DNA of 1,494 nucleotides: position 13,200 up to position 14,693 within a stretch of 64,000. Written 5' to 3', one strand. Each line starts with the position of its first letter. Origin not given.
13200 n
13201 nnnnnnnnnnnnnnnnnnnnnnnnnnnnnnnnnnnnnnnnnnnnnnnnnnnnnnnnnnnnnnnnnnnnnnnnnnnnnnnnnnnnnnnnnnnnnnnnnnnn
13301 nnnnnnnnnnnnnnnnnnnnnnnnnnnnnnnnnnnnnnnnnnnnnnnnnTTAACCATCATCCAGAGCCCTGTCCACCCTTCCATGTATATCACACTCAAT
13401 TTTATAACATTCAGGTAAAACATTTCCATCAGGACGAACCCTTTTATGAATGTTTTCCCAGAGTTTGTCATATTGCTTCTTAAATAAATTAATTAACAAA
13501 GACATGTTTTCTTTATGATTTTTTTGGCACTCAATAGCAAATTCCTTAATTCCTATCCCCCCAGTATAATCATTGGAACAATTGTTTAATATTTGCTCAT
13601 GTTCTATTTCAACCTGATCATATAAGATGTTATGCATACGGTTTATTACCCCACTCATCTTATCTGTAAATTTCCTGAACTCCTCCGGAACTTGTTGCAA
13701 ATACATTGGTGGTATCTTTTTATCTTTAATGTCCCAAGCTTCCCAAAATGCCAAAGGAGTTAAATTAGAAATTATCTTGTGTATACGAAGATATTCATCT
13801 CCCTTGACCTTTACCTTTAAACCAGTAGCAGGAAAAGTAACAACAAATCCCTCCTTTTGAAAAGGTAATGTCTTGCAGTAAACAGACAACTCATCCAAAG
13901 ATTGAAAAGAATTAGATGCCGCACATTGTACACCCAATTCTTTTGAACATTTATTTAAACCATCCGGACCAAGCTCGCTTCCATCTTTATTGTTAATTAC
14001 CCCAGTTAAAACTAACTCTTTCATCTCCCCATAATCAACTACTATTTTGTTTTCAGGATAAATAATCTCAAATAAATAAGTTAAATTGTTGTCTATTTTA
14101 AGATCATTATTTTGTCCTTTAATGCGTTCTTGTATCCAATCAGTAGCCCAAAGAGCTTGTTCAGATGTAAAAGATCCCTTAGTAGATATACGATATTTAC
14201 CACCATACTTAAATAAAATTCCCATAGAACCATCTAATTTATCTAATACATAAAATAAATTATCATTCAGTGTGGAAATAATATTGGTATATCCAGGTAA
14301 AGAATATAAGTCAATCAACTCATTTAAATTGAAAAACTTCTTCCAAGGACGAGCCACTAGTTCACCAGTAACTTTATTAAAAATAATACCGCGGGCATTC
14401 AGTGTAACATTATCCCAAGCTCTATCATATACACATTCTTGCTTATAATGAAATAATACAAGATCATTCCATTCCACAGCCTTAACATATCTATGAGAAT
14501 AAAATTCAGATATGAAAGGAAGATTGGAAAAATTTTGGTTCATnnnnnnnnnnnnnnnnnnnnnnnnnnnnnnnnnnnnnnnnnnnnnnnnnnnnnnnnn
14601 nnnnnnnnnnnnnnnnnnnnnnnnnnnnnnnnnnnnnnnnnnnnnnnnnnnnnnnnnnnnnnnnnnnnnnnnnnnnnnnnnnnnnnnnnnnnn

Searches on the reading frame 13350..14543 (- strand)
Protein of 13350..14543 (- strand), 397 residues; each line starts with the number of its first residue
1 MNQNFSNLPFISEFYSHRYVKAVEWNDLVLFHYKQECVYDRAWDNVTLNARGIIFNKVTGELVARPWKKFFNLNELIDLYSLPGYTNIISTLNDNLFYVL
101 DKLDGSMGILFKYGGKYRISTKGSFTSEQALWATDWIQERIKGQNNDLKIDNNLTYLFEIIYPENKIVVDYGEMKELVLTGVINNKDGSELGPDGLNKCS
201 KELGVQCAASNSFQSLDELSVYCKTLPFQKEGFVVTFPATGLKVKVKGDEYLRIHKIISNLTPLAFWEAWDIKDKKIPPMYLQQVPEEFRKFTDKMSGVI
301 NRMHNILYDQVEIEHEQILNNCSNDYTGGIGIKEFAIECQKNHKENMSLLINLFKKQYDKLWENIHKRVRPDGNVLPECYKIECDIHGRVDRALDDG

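Call 13: search_protein_families(library=pfam, proteins=[window:13350-14543:-], max_evalue=0.001)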
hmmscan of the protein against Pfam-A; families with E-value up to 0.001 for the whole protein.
window:13350-14543:- (397 aa): 1 family
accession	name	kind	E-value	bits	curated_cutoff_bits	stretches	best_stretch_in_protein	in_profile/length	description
PF09511.15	RNA_lig_T4_1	-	1.7e-19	71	28.3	1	49-251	1-227/227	RNA ligase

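Call 14: search_protein_families(library=phrogs, proteins=[window:13350-14543:-], max_evalue=0.001)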
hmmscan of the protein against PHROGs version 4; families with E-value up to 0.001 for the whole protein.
window:13350-14543:- (397 aa): 2 families
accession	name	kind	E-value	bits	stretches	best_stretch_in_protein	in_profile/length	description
phrog_562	-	tail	4.1e-59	201.4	1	3-369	5-364/377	RNA ligase and tail fiber protein attachment catalyst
phrog_8238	-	DNA, RNA and nucleotide metabolism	4.1e-19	69.1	1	25-263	433-682/737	RNA ligase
